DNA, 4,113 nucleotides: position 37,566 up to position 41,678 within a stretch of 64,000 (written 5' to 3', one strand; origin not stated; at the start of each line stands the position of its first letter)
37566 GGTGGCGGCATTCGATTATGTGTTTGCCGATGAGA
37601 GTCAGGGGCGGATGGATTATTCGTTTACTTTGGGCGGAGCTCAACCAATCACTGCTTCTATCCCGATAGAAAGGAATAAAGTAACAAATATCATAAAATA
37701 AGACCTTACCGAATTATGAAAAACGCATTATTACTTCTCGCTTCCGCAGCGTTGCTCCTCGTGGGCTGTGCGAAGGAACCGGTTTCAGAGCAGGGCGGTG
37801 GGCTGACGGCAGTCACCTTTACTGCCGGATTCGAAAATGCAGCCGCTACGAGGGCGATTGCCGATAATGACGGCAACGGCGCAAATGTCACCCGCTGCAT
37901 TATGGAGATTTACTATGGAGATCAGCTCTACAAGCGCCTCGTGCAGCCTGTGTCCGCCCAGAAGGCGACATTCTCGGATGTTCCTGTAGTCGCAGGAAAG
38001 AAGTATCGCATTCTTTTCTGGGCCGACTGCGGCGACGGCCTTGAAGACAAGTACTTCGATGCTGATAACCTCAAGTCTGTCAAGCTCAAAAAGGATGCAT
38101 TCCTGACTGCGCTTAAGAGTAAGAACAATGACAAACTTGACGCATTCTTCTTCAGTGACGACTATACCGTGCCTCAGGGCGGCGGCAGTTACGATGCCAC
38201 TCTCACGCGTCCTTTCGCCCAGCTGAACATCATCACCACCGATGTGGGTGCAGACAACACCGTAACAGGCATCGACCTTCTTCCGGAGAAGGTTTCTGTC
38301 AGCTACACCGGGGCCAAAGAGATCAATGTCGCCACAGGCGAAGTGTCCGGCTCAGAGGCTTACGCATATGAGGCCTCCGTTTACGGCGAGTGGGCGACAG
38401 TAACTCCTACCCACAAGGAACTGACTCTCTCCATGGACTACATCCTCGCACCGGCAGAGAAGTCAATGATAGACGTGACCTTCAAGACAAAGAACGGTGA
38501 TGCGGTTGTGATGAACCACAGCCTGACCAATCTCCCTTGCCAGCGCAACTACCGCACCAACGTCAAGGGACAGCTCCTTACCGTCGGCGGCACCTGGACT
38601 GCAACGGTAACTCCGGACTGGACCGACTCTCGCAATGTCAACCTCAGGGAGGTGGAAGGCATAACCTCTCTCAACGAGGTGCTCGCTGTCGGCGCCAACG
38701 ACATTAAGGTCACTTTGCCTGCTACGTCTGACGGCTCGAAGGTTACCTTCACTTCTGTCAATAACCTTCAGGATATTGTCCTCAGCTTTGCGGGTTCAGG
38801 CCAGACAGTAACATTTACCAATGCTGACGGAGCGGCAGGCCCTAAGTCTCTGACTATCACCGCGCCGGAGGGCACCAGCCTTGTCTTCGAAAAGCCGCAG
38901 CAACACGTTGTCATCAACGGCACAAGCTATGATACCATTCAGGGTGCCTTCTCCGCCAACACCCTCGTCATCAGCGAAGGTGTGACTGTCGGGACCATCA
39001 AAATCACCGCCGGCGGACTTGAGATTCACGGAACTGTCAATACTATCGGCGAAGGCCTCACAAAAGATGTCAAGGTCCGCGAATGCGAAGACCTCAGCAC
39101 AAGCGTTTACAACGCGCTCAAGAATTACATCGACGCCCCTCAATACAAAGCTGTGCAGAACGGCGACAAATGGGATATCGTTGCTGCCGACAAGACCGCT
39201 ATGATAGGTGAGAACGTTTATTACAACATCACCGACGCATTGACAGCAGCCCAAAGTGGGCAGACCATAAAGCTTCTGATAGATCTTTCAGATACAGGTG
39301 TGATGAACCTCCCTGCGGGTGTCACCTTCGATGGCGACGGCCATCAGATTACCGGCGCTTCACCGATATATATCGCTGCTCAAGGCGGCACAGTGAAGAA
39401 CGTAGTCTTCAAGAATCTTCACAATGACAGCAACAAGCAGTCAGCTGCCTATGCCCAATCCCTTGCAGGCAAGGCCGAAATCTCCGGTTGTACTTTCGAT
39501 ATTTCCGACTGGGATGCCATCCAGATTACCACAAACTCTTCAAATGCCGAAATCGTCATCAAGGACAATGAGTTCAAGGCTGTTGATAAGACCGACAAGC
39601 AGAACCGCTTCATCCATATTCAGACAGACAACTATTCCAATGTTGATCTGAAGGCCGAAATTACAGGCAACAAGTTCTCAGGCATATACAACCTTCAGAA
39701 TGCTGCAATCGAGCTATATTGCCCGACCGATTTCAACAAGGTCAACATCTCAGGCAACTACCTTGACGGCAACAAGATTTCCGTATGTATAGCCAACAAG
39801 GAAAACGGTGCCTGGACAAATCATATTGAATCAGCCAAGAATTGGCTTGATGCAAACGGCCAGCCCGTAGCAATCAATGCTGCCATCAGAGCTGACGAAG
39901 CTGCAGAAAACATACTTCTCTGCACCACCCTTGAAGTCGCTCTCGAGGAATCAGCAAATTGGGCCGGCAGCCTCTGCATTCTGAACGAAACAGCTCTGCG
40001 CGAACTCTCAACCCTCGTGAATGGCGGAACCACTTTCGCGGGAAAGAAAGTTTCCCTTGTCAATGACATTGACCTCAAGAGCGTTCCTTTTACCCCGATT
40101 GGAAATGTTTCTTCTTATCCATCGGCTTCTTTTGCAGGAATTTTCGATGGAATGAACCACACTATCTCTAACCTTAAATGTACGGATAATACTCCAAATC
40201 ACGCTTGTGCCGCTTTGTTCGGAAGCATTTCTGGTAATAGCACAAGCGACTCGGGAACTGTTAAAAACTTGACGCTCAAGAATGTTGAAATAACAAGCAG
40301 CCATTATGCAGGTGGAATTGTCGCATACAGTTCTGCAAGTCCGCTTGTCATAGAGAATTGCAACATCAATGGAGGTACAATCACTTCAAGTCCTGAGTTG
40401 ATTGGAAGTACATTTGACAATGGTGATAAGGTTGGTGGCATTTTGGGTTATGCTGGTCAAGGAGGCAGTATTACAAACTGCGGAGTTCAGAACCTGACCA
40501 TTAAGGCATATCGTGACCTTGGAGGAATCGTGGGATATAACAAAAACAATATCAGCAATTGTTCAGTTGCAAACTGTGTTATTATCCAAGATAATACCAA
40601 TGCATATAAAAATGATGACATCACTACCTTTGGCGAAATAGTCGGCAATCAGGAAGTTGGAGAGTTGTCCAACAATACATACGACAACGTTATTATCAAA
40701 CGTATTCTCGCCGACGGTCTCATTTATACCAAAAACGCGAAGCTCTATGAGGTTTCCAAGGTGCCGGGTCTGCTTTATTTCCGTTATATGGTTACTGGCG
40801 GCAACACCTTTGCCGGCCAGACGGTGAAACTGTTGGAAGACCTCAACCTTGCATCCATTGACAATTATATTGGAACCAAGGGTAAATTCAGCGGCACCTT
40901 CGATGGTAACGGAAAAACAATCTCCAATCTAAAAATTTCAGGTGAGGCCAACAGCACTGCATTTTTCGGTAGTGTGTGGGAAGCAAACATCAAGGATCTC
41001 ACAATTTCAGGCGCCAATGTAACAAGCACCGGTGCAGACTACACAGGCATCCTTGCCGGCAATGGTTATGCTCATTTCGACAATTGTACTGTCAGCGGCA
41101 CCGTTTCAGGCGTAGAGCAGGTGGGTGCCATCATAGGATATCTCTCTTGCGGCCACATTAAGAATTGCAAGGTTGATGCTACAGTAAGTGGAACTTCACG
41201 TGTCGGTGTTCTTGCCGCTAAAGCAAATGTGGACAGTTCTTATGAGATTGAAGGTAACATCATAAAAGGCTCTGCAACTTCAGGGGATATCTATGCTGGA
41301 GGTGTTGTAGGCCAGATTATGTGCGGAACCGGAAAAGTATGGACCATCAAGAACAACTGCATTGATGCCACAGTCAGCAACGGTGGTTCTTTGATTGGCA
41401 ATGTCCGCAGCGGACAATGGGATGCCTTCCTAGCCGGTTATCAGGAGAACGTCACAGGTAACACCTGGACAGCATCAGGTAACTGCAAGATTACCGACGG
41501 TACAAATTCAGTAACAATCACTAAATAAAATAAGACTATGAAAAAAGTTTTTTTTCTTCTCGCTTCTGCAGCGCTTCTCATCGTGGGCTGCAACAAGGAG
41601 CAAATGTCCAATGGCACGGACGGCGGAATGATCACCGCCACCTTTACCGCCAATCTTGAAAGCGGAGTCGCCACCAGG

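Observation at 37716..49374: Same base, different heads: conserved N-terminal region of about 500 aa, then divergent AT-rich C-terminal modules with a composition break inside each giant gene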

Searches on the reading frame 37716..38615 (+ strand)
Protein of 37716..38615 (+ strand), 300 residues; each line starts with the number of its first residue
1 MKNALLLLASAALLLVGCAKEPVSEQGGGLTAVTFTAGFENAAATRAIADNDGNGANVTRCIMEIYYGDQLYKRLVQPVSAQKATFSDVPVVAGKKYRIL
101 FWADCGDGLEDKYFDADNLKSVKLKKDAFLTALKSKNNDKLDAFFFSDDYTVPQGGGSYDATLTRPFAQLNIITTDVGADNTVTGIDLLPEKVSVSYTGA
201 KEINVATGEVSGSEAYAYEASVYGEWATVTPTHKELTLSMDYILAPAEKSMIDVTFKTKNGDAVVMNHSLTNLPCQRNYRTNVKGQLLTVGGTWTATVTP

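Call 65: find_related_loci(query=window:37716-38615:+, collection=metagenome_contigs, flank=10000)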
Query window:37716-38615:+ (300 aa) in metagenome_contigs; peptide patterns used: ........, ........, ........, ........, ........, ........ (x = any residue, [..] = any of these).
103 stretches matched a pattern, but none encodes a relative of the query by tblastn (E <= 1e-3).

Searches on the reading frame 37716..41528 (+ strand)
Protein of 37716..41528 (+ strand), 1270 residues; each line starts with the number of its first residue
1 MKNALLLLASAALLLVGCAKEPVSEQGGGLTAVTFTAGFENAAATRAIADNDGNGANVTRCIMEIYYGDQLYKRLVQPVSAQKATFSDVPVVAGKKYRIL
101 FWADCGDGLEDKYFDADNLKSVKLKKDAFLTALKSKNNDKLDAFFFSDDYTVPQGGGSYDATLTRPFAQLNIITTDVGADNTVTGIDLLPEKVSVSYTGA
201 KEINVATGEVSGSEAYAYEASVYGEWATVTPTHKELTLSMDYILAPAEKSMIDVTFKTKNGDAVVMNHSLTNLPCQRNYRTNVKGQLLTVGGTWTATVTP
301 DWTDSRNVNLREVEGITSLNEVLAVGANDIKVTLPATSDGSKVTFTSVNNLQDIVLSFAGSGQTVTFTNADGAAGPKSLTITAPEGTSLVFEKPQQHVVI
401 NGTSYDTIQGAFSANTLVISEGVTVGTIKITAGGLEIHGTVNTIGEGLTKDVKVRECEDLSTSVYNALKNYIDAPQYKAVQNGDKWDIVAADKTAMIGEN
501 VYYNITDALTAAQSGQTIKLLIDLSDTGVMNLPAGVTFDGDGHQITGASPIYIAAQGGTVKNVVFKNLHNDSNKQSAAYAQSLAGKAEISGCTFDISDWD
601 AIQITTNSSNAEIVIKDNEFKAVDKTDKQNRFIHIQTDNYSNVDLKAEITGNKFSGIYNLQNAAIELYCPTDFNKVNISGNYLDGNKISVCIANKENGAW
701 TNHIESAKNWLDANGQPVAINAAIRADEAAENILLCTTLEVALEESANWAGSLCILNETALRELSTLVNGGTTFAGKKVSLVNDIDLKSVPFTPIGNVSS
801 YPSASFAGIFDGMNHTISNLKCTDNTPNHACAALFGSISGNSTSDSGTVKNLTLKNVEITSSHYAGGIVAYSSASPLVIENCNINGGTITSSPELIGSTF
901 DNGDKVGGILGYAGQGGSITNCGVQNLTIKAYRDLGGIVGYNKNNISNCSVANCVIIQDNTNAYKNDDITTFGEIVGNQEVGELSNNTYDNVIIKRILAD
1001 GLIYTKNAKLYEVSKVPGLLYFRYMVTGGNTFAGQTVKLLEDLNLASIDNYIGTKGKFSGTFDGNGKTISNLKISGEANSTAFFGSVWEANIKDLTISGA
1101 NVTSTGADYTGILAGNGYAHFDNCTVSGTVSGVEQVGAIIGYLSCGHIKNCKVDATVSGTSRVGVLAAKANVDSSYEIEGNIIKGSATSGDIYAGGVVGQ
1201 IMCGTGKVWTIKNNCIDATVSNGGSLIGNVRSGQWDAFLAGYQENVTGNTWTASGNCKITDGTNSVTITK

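Call 4: search_protein_families(library=pfam, proteins=[window:37716-41528:+], max_evalue=0.01)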
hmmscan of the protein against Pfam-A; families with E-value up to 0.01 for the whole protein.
window:37716-41528:+ (1270 aa): 3 families
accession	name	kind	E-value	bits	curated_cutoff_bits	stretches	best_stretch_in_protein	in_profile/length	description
PF20200.4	DUF6562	-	3.8e-21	76.3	25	1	52-310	29-303/304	Family of unknown function (DUF6562)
PF07581.17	Glug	-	1.2e-06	29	20.5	1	906-929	5-27/28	The GLUG motif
PF05342.19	Peptidase_M26_N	-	1.1e-05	25.3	27.7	0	844-886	209-250/250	M26 IgA1-specific Metallo-endopeptidase N-terminal region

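Call 8: find_encoding_contigs(protein=window:37716-41528:+, flank=10000, max_places=10)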
Protein window:37716-41528:+ (1270 aa): no gene with exactly this product is on record in the collection.

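Call 9: find_homologous_proteins(query=window:37716-41528:+, max_evalue=0.00001)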
Query window:37716-41528:+ (1270 aa): 319 proteins with E <= 0.00001 among 8000 candidates; the best 120 are listed.
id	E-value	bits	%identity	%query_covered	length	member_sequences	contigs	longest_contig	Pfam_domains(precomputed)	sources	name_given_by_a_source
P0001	0.0e+0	2665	94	100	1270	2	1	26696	PF20200.5,PF07581.18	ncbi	-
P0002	0.0e+0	2376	85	100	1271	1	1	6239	PF20200.5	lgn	-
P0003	0.0e+0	2155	79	100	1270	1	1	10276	PF20200.5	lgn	-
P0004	0.0e+0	1654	64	100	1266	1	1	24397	PF20200.5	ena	-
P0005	5.2e-174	599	51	33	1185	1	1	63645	PF20200.5,PF07581.18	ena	-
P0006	1.4e-164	568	36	45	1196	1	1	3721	PF20200.5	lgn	-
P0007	3.0e-159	550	40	35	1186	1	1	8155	PF20200.5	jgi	-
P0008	1.7e-139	485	48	40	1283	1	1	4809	PF20200.5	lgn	-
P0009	8.4e-139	483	52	39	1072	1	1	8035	PF20200.5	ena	-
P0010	3.3e-135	471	46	46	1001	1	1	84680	PF13229.13,PF20585.5,PF20200.5,PF01095.26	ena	-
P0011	3.1e-134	467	52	39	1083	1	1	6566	PF20200.5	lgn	-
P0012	1.4e-133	465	48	43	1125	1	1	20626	PF20585.5,PF20200.5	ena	-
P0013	1.7e-132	462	43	39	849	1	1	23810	PF20200.5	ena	-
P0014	9.1e-129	449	58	31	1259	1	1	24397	PF20200.5,PF07581.18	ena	-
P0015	1.3e-128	449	47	43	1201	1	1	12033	PF20200.5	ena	-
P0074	8.5e-73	264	35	37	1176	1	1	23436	PF20200.5,PF07581.18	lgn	-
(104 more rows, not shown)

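Call 10: find_encoding_contigs(protein=P0001, flank=10000, max_places=4)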
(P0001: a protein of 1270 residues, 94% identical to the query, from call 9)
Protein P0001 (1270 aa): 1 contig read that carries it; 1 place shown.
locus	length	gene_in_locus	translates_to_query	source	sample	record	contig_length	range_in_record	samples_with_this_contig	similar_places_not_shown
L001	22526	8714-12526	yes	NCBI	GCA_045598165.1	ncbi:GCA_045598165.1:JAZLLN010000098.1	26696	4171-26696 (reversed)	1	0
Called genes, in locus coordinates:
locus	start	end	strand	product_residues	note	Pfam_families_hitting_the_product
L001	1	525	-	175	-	?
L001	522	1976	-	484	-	PF00135:COesterase, PF20434:BD-FAE (weak), PF00135:COesterase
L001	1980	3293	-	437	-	PF16499:Melibiase_2, PF17801:Melibiase_C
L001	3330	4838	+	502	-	PF19190:BACON_2, PF13004:BACON, PF01223:Endonuclease_NS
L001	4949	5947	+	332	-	PF13102:Phage_int_SAM_5, PF00589:Phage_integrase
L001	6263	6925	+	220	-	PF12099:DUF3575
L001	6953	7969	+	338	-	PF20200:DUF6562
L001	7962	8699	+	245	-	-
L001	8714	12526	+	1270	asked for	PF07581:Glug (faint), PF20200:DUF6562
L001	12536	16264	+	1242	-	PF20200:DUF6562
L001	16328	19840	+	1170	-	PF20200:DUF6562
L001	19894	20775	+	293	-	PF20200:DUF6562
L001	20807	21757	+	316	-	-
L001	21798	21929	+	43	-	-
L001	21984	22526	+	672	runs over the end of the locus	PF19310:TOP_N (faint), PF01432:Peptidase_M3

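Call 11: find_encoding_contigs(protein=P0004, flank=10000, max_places=4)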
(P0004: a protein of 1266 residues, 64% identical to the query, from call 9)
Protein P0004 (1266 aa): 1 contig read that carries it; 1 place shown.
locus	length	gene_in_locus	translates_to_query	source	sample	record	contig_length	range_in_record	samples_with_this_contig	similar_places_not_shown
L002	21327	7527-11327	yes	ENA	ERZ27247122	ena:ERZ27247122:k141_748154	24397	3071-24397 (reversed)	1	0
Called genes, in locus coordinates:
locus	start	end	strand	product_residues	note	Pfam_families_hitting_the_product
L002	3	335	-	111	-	?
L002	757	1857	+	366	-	PF12099:DUF3575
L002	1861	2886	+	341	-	PF20200:DUF6562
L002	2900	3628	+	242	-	-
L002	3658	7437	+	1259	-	PF20200:DUF6562, PF07581:Glug (faint)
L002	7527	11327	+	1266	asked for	PF20200:DUF6562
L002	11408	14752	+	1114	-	PF20200:DUF6562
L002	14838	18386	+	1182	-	PF20200:DUF6562, PF07581:Glug (faint)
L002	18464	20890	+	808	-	PF20200:DUF6562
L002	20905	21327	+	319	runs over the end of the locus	PF20200:DUF6562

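Call 19: find_related_loci(query=A1, collection=genome_contigs, flank=10000)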
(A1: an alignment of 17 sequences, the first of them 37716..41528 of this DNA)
Query A1 (1270 aa) in genome_contigs; peptide patterns used: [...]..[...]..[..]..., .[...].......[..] (x = any residue, [..] = any of these).
598 stretches matched a pattern (row limit reached: there are more); 555 encode a relative of the query (tblastn E <= 1e-3); the best 80 are kept; 77 distinct loci.
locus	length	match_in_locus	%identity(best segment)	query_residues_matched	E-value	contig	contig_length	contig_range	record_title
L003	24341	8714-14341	94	1-1270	0e+0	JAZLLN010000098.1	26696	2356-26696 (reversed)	MAG: Candidatus Cryptobacteroides sp. isolate T1900044957_TA20190013.MAGScoT_cleanbin_000032 SGB_3855_k141_1058200, whol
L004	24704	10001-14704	57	1-1171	2e-72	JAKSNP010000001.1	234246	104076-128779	MAG: Paludibacteraceae bacterium isolate Horse_feces154 MAG154_1, whole genome shotgun sequence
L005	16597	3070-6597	41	1-1153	2e-69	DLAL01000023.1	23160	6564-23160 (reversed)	MAG TPA_asm: Porphyromonadaceae bacterium UBA7048 UBA7048_contig_3339, whole genome shotgun sequence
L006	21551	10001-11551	56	1-1170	1e-62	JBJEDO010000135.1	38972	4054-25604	MAG: Candidatus Limisoma sp. isolate PUUB17_bin.064 NODE_879_length_38972_cov_8.140324, whole genome shotgun sequence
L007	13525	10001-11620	44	1-977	1e-62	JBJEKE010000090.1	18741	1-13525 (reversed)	MAG: Muribaculaceae bacterium isolate PUUB37_bin.050 NODE_1794_length_18741_cov_5.654768, whole genome shotgun sequence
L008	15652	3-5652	51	8-1167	2e-62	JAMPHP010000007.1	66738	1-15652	MAG: Muribaculaceae bacterium isolate NALB_7961_14 Scaffold_#7__SCF_007___66738_bp, whole genome shotgun sequence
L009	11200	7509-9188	54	1-983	3e-60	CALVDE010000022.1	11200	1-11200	MAG: uncultured Bacteroidales bacterium isolate BRZ_AL__bin64 genome assembly, contig: BRZ_AL__NODE_5398_length_11200_co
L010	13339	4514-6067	57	1-966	5e-59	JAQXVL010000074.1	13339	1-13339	MAG: Bacteroidales bacterium isolate SUG1559 k141_12354, whole genome shotgun sequence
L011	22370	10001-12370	33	1-1184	2e-57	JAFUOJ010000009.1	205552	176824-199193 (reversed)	MAG: Parabacteroides sp. isolate RGIG4678 Roe_deer_Rectum-5__c586, whole genome shotgun sequence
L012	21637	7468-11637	27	1-1153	4e-53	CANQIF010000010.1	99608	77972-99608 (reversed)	MAG: uncultured Alistipes sp. isolate Lapin-030__bin28 genome assembly, contig: Lapin-030__NODE_280_length_99608_cov_26.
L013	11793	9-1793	47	247-1170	9e-52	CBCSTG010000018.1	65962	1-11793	MAG TPA_asm: uncultured Bacteroidales bacterium isolate SRR20550280_concoct_58 genome assembly, contig: ERZ24911526.476,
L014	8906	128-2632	33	2-1172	3e-51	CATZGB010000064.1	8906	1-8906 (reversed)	MAG TPA_asm: uncultured Bacteroidales bacterium isolate ERR9762686_bin.8_MetaWRAP_v1.3_MAG genome assembly, contig: ERZ1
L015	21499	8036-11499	32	2-1172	2e-50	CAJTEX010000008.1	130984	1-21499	Bacteroidales bacterium isolate C34_57_MI_BP genome assembly, contig: MGBC000159.8, whole genome shotgun sequence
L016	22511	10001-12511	32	1-1170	4e-49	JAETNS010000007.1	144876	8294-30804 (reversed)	MAG: Prevotellaceae bacterium isolate S10_Bin5 scaffold_99, whole genome shotgun sequence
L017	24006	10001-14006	32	5-1163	5e-49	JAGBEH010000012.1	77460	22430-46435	MAG: Alistipes sp. isolate RGIG9040 Water_deer_Rectum-4__c3140, whole genome shotgun sequence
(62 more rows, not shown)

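Call 27: find_encoding_contigs(protein=P0003, flank=10000, max_places=3)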
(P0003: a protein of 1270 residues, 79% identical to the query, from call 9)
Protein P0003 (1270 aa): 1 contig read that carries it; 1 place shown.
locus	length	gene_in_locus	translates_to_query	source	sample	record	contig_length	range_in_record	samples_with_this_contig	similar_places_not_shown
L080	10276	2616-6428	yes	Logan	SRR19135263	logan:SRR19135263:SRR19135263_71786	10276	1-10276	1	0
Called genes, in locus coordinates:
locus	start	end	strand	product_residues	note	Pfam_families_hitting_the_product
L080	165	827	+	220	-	PF12099:DUF3575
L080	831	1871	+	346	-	PF20200:DUF6562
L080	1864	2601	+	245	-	PF20200:DUF6562 (faint)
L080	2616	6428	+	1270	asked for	PF20200:DUF6562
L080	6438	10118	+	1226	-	PF20200:DUF6562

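Call 29: find_encoding_contigs(protein=P0074, flank=10000, max_places=3)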
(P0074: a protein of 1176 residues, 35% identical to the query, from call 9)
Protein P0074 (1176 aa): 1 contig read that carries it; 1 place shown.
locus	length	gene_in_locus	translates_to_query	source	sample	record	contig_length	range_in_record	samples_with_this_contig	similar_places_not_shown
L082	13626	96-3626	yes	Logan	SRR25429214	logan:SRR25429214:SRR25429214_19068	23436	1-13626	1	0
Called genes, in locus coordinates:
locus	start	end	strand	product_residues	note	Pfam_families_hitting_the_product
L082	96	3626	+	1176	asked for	PF20200:DUF6562, PF07581:Glug (faint)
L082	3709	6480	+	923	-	PF20200:DUF6562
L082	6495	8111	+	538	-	PF20200:DUF6562 (weak)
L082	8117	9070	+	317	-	PF20200:DUF6562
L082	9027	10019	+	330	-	PF20200:DUF6562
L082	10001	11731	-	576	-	PF00149:Metallophos (weak), PF02872:5_nucleotid_C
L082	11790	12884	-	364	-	-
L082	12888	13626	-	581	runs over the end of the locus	PF26549:Tricorn_N (faint), PF07676:PD40 (faint)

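Call 67: find_encoding_contigs(protein=P0002, flank=10000, max_places=3)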
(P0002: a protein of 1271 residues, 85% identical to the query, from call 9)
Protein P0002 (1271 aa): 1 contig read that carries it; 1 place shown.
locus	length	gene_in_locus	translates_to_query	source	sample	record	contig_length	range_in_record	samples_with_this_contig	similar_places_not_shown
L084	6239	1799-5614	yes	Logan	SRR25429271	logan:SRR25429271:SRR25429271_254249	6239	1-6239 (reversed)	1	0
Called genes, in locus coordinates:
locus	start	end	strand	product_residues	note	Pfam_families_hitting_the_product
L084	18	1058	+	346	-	PF20200:DUF6562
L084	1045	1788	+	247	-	PF20200:DUF6562 (faint)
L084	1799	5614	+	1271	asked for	PF20200:DUF6562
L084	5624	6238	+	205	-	?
